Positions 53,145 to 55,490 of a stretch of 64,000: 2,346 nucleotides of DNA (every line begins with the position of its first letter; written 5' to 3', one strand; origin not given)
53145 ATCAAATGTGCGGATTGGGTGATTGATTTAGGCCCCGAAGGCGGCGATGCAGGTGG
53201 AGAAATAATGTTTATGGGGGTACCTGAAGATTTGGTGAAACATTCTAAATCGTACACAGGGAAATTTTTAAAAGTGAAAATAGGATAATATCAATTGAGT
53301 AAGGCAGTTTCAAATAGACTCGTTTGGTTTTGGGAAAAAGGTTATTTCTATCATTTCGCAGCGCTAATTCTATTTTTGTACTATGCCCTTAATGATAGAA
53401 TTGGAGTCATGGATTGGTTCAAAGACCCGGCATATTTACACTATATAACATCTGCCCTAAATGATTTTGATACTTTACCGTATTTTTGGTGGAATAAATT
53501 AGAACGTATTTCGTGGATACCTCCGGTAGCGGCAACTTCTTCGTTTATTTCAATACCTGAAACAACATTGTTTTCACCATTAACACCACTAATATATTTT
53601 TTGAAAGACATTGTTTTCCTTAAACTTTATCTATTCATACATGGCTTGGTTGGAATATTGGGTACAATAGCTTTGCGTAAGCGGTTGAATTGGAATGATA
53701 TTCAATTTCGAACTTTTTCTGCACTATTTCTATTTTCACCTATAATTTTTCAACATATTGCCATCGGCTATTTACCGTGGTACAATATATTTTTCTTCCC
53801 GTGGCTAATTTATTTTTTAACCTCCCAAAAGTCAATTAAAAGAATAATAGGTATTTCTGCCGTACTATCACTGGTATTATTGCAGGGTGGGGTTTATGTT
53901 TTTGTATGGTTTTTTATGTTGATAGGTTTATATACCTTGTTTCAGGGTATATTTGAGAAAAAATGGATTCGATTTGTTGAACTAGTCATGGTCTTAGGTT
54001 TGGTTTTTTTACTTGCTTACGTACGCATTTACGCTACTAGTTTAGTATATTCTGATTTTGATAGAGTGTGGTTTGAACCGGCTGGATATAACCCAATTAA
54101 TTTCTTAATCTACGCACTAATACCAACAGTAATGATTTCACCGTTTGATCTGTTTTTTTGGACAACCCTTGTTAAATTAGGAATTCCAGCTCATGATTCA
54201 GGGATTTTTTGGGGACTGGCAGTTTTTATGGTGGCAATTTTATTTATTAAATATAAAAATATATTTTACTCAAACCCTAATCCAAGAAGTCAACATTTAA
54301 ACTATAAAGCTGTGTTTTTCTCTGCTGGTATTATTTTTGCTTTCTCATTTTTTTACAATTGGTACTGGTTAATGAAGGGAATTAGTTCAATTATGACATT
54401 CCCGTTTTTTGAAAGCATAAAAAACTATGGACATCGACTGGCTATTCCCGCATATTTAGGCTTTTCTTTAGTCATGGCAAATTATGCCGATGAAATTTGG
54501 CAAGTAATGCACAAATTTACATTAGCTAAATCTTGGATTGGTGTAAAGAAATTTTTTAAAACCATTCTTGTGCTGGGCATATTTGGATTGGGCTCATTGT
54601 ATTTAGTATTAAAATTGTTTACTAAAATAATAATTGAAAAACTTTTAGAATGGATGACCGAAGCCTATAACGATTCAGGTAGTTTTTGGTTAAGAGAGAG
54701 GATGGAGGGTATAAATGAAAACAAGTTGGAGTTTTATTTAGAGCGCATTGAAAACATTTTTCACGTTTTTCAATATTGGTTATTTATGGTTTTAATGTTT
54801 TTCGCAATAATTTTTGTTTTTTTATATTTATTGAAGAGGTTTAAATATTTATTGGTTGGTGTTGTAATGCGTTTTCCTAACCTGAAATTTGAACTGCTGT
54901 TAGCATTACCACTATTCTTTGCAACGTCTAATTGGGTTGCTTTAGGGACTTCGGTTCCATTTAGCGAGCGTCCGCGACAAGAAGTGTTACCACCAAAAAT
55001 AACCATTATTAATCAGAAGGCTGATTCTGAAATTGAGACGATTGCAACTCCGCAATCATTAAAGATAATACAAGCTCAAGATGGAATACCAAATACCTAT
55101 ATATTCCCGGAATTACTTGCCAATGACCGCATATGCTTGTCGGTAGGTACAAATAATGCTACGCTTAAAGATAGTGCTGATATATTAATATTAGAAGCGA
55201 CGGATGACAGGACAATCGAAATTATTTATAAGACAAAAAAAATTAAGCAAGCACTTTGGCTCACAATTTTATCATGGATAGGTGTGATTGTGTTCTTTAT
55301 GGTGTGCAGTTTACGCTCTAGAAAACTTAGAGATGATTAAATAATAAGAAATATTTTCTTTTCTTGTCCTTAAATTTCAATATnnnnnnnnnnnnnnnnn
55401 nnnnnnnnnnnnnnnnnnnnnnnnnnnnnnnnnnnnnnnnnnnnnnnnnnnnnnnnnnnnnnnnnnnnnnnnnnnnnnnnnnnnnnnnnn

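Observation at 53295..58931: Complete mycobacterial-type polyprenyl-phospho-D-arabinofuranose donor pathway plus a GT-C-like membrane protein in a lipid A-producing bacterium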

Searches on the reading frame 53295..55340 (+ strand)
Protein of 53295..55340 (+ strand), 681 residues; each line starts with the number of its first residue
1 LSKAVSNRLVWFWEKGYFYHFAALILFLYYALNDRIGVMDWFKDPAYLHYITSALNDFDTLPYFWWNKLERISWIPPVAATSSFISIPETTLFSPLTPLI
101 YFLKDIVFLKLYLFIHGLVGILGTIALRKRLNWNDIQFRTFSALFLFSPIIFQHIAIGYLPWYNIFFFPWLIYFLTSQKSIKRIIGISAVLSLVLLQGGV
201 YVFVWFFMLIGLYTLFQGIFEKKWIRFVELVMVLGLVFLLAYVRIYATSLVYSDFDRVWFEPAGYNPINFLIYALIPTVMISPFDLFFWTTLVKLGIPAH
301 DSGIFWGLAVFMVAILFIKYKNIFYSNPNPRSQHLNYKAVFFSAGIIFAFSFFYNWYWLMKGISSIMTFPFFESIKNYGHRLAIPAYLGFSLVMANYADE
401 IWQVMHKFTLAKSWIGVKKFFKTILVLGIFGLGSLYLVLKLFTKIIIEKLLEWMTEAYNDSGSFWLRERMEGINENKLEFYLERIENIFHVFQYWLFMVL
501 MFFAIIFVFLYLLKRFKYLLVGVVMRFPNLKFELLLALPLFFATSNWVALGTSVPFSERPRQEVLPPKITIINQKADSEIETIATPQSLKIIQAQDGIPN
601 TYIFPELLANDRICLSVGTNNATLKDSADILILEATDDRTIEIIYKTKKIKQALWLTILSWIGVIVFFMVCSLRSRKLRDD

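Call 3: search_protein_families(library=pfam, proteins=[window:53295-55340:+], max_evalue=0.01)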
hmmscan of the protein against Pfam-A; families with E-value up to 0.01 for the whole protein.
window:53295-55340:+ (681 aa): 0 families

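Call 4: search_protein_families(library=ncbifam, proteins=[window:53295-55340:+], max_evalue=0.01)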
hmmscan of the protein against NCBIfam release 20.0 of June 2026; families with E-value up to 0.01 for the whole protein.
window:53295-55340:+ (681 aa): 0 families

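Call 11: search_solved_structures(query=window:53295-55340:+, max_evalue=10)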
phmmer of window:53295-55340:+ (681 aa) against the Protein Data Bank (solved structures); distinct sequences matched with E-value up to 10: 0.

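Call 12: find_homologous_proteins(query=window:53295-55340:+, max_evalue=0.001)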
Query window:53295-55340:+ (681 aa): 58 proteins with E <= 0.001 among 8000 candidates.
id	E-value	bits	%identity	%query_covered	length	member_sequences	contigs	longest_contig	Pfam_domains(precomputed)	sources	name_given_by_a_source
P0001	0.0e+0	1525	100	100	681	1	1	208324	-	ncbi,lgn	-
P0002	0.0e+0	1226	80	100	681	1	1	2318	-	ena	-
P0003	7.6e-228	777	51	100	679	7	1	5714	-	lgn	-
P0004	9.9e-226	770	51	100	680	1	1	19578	-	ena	-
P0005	4.3e-224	764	51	100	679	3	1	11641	-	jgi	jgi:hypothetical protein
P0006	2.5e-222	758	51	100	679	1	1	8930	-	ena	-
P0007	1.2e-218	746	50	100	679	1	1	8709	-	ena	-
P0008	4.3e-217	741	50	100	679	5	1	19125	-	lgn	-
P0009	6.2e-217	741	50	100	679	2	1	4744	-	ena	-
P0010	6.9e-211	721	50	96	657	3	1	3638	-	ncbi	ncbi:MAG: hypothetical protein V3W20_08810, partial [Candidatus Neomarinimicrobiota bacterium]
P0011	5.0e-205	701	49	98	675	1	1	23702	-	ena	-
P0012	8.2e-194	664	47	100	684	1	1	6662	-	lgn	-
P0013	4.8e-189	648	45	99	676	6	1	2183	-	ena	-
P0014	5.6e-189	648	46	100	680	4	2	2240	-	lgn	-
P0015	3.2e-186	639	45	100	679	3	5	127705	-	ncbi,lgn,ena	-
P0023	1.6e-173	597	41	100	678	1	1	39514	-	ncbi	-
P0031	8.8e-141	489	40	99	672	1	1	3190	-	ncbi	-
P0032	2.6e-135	471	39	98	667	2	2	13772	-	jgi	-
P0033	3.6e-132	460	38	98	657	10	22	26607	-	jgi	-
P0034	5.3e-128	447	39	97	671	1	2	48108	-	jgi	jgi:hypothetical protein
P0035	5.5e-126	440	39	85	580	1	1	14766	PF11847.14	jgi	-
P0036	4.2e-115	404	35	97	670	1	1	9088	-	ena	-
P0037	1.5e-112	396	33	96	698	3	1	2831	-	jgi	jgi:hypothetical protein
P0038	2.4e-106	375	34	98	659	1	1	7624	-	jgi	jgi:hypothetical protein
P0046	2.9e-68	249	28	95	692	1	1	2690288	-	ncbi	ncbi:MAG: hypothetical protein AB2L18_02805 [Anaerolineaceae bacterium]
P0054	2.9e-61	226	30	99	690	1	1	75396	-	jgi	-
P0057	8.7e-59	218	27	97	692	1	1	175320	-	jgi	jgi:hypothetical protein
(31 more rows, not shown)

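Call 26: find_encoding_contigs(protein=P0001, flank=10000, max_places=3)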
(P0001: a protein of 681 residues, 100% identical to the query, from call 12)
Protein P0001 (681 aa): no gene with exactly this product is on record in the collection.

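Call 27: find_encoding_contigs(protein=P0046, flank=10000, max_places=2)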
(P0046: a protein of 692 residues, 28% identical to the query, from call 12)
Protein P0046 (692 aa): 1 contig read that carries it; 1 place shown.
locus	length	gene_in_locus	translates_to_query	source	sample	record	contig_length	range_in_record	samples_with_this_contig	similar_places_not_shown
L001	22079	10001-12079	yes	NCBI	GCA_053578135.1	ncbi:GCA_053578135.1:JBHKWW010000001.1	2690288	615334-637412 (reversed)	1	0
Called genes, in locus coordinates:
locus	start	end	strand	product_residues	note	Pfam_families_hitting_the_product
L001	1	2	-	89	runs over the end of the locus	-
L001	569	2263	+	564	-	PF00990:GGDEF, PF00563:EAL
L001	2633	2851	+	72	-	-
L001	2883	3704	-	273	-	-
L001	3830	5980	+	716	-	PF25168:Beta-prop_WDR36-Utp21_2nd, PF24805:EIF3I, PF24807:WD40_CDC20-Fz, PF25391:WD40_Gbeta, PF23389:Beta-prop_WDR19_1st, PF24782:WD40_MABP1-WDR62_2nd, PF24817:WD40_WDHD1_1st, PF25171:Beta-prop_WDR36-Utp21_1st, +34 more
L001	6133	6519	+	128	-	PF00392:GntR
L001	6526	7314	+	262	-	-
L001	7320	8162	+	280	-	-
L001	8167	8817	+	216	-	PF00005:ABC_tran, PF13304:AAA_21 (faint)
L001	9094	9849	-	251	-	-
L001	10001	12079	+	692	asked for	-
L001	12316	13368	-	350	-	PF00072:Response_reg, PF00196:GerE, PF08281:Sigma70_r4_2 (weak), PF00072:Response_reg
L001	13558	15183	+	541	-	PF00005:ABC_tran, PF07730:HisKA_3, PF02518:HATPase_c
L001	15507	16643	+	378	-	PF00532:Peripla_BP_1, PF13407:Peripla_BP_4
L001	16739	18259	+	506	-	PF00005:ABC_tran, PF09818:ABC_ATPase (faint), PF13304:AAA_21 (faint), PF00005:ABC_tran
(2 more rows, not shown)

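Call 28: find_encoding_contigs(protein=P0015, flank=8000, max_places=2)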
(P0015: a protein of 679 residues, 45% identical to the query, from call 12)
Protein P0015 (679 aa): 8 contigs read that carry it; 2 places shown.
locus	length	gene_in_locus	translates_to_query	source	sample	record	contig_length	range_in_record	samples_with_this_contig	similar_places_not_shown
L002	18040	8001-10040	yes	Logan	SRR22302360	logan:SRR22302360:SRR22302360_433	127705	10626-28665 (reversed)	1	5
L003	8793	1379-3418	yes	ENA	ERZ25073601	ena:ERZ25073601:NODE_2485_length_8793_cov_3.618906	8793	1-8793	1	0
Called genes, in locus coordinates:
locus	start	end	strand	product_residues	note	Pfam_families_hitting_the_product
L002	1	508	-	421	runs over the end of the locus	PF07690:MFS_1, PF13347:MFS_2, PF07690:MFS_1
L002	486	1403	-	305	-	PF00892:EamA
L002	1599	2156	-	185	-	PF02622:DUF179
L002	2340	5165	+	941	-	PF00005:ABC_tran (faint), PF02463:SMC_N (faint), PF03193:RsgA_GTPase (faint), PF13191:AAA_16 (faint), PF13401:AAA_22 (faint), PF13555:AAA_29 (faint), PF17760:UvrA_inter, PF17755:UvrA_DNA-bind, +3 more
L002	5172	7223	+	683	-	-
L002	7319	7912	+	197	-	PF01040:UbiA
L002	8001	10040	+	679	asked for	-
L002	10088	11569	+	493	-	PF12710:HAD (weak), PF01040:UbiA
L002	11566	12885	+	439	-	PF01565:FAD_binding_4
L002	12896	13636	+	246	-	PF00106:adh_short, PF08659:KR (weak), PF13561:adh_short_C2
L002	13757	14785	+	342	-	PF01078:Mg_chelatase (faint), PF05496:RuvB_N, PF13191:AAA_16 (faint), PF00004:AAA, PF07728:AAA_5 (weak), PF17864:AAA_lid_4, PF05491:WHD_RuvB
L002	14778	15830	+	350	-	PF02547:Queuosine_synth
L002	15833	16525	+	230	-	PF01128:IspD, PF12804:NTP_transf_3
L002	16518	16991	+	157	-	PF02542:YgbB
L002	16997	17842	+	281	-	PF00288:GHMP_kinases_N, PF08544:GHMP_kinases_C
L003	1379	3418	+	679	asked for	-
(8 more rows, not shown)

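Call 29: find_encoding_contigs(protein=P0057, flank=8000, max_places=2)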
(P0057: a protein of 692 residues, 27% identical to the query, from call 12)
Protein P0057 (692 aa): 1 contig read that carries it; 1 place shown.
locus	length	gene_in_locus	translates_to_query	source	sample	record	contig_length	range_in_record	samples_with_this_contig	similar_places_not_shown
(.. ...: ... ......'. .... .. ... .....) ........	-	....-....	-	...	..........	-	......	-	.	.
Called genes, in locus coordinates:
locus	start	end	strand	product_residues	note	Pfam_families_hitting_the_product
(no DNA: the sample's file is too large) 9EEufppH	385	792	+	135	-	PF04480:DUF559, PF21598:PvuRts1I-like_N (weak)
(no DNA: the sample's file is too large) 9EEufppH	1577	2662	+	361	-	PF01658:Inos-1-P_synth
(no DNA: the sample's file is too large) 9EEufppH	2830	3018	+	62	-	PF11969:DcpS_C (weak), PF01230:HIT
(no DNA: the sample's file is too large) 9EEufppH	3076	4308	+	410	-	PF01551:Peptidase_M23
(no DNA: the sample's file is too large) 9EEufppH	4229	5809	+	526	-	-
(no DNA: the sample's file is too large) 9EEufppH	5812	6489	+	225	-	PF02811:PHP, PF13263:PHP_C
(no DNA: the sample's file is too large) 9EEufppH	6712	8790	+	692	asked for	-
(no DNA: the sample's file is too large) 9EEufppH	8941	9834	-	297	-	PF00149:Metallophos (weak), PF12850:Metallophos_2 (faint)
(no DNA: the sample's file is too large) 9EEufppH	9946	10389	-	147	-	PF14534:DUF4440 (faint)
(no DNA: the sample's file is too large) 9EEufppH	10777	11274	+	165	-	-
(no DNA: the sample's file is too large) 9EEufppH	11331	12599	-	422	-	PF00890:FAD_binding_2 (weak), PF01134:GIDA (faint), PF01266:DAO (faint), PF03486:HI0933_like, PF07992:Pyr_redox_2 (faint), PF12831:FAD_oxidored, PF22780:HI0933_like_1st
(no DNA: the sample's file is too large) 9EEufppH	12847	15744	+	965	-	PF00929:RNase_T, PF01612:DNA_pol_A_exo1 (weak), PF00270:DEAD (weak), PF04851:ResIII (faint), PF06733:DEAD_2, PF13307:Helicase_C_2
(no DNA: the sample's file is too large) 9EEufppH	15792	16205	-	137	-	PF02566:OsmC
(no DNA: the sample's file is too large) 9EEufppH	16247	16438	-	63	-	PF08274:Zn_Ribbon_YjdM (weak)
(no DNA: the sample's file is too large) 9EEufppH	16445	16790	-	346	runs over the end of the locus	PF00814:TsaD, PF02543:Carbam_trans_N, PF22521:HypF_C_2 (weak)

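Call 30: find_encoding_contigs(protein=P0034, flank=8000, max_places=2)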
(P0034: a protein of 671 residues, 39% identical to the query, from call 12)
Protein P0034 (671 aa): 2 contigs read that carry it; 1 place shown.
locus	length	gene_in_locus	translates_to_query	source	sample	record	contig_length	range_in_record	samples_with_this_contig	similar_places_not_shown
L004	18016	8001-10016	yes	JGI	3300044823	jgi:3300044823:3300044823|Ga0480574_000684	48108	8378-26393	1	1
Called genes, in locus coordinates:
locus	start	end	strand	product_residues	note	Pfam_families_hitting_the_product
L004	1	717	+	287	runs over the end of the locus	PF00106:adh_short, PF08643:DUF1776, PF08659:KR, PF23441:SDR (weak), PF13561:adh_short_C2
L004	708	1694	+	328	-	PF01408:GFO_IDH_MocA, PF03447:NAD_binding_3 (weak), PF02894:GFO_IDH_MocA_C, PF22725:GFO_IDH_MocA_C3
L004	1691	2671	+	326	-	PF00288:GHMP_kinases_N, PF08544:GHMP_kinases_C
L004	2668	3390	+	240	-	PF00483:NTP_transferase, PF12804:NTP_transf_3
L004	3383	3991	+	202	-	PF13580:SIS_2 (weak)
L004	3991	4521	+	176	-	PF13419:HAD_2, PF00702:Hydrolase, PF13242:Hydrolase_like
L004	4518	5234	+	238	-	PF00923:TAL_FSA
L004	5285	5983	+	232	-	PF00535:Glycos_transf_2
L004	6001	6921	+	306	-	-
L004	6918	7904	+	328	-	PF01370:Epimerase, PF16363:GDP_Man_Dehyd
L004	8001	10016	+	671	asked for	-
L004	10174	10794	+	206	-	PF03269:DUF268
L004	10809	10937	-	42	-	-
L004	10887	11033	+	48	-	-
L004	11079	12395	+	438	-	PF01943:Polysacc_synt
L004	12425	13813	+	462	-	-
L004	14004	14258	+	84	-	PF01041:DegT_DnrJ_EryC1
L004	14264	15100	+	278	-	PF01041:DegT_DnrJ_EryC1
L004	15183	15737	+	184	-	PF25087:GMPPB_C (faint), PF00132:Hexapep (weak)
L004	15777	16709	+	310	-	PF01370:Epimerase, PF16363:GDP_Man_Dehyd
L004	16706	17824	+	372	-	PF13524:Glyco_trans_1_2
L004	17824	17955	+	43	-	-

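Call 32: find_encoding_contigs(protein=P0054, flank=8000, max_places=2)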
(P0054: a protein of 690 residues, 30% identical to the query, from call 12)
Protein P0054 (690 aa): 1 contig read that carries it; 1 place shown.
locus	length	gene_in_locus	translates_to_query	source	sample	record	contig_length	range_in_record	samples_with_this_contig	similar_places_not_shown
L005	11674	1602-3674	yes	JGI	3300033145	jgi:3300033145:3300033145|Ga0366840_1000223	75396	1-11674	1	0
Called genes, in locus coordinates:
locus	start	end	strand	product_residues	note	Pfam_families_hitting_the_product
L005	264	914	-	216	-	PF03781:FGE-sulfatase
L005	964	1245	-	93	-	-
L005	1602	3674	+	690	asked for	-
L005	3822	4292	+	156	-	PF02274:ADI (faint)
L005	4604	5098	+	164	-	-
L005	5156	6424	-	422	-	PF00890:FAD_binding_2 (weak), PF01134:GIDA (faint), PF01266:DAO (faint), PF01494:FAD_binding_3 (weak), PF03486:HI0933_like, PF07992:Pyr_redox_2 (weak), PF12831:FAD_oxidored, PF22780:HI0933_like_1st, +2 more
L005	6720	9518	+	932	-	PF00929:RNase_T, PF01612:DNA_pol_A_exo1 (weak), PF00270:DEAD (weak), PF04851:ResIII (faint), PF06733:DEAD_2, PF13307:Helicase_C_2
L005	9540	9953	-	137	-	PF02566:OsmC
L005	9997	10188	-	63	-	PF08271:Zn_Ribbon_TF (weak)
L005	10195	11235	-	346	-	PF00814:TsaD, PF22521:HypF_C_2 (weak)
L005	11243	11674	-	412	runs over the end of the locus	PF01321:Creatinase_N (weak), PF00557:Peptidase_M24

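Call 33: find_encoding_contigs(protein=P0023, flank=8000, max_places=2)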
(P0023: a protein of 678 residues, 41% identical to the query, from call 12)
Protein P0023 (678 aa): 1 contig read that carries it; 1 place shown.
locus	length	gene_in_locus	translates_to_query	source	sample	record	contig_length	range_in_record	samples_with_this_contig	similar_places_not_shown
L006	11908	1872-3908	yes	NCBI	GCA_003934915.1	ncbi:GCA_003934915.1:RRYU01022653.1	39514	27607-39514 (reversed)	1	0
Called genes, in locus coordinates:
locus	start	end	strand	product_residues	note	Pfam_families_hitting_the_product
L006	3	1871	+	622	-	?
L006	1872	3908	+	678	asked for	-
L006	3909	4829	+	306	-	PF01040:UbiA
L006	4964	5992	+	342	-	PF01078:Mg_chelatase (faint), PF05496:RuvB_N, PF00004:AAA, PF07728:AAA_5 (weak), PF17864:AAA_lid_4, PF05491:WHD_RuvB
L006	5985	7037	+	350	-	PF02547:Queuosine_synth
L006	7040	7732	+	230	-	PF01128:IspD, PF12804:NTP_transf_3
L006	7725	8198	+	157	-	PF02542:YgbB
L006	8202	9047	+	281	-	PF00288:GHMP_kinases_N, PF08544:GHMP_kinases_C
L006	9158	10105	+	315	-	PF13793:Pribosyltran_N, PF00156:Pribosyltran, PF14572:Pribosyl_synth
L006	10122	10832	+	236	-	PF01386:Ribosomal_L25p, PF14693:Ribosomal_TL5_C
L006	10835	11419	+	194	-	PF01195:Pept_tRNA_hydro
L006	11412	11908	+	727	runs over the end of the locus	PF03030:H_PPase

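Call 34: find_encoding_contigs(protein=P0035, flank=8000, max_places=2)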
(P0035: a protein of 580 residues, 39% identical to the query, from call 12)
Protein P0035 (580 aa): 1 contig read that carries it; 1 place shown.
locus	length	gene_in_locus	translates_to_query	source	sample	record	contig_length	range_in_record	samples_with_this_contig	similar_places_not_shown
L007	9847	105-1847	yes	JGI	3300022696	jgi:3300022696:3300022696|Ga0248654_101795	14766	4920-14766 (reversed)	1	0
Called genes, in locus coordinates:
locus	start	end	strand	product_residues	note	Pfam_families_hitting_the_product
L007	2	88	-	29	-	?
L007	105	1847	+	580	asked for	PF11847:GT-C_AftD (weak)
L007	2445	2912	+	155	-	PF01047:MarR, PF12802:MarR_2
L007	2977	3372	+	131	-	-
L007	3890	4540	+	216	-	PF00072:Response_reg, PF00196:GerE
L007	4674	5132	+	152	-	PF02657:SufE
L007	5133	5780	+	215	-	PF11141:DUF2914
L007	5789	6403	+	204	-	-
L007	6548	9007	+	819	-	PF00133:tRNA-synt_1, PF01406:tRNA-synt_1e (faint), PF09334:tRNA-synt_1g, PF13603:tRNA-synt_1_2, PF00133:tRNA-synt_1, PF08264:Anticodon_1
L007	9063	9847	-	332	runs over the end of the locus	PF00520:Ion_trans (weak), PF07885:Ion_trans_2, PF02254:TrkA_N, PF02080:TrkA_C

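Call 35: predict_structure(alignment_id=A1)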
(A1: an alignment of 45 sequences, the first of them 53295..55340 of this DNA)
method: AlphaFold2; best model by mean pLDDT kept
length: 681 residues; sequences in the alignment: 45
mean_pLDDT: 88.5   pTM: 0.87
mean pLDDT of the five models: 88.5, 87.8, 87.4, 86.3, 85.7
residues with pLDDT >= 90: 428; 70-90: 191; 50-70: 53; < 50: 9
segments of 3 or more residues with pLDDT < 50: 1-5
pLDDT, mean of each block of 10 residues (from residue 1): 58 92 96 90 91 94 93 86 92 93 92 97 97 95 97 91 96 94 97 95 95 96 93 97 93 72 86 85 68 64 89 96 73 81 97 90 77 71 96 96 92 89 92 94 92 91 86 85 87 88 90 85 84 94 93 85 90 67 94 72 91 93 91 90 95 97 95 65 43
secondary structure, 60 per line:
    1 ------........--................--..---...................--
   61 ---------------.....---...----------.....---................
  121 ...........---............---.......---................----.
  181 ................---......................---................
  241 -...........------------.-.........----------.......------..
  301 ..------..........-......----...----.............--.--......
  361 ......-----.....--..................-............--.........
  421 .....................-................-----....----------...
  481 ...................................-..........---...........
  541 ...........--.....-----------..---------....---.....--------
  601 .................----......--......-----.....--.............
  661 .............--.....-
elements in order: H7-14 H17-32 H40-58 H76-80 H97-101 H105-131 H135-146 H150-156 H160-175 H180-196 H200-221 H225-240 H242-252 H267-275 H286-292 H299-302 H309-318 H320-325 H337-349 H355-366 H372-376 H379-396 H398-409 H412-441 H443-458 H464-467 H478-515 H517-526 H530-551 E581-584 E588-592 E601-608 H609-614 E615-617 E622-627 E630-635 E641-645 H648-673 H676-680
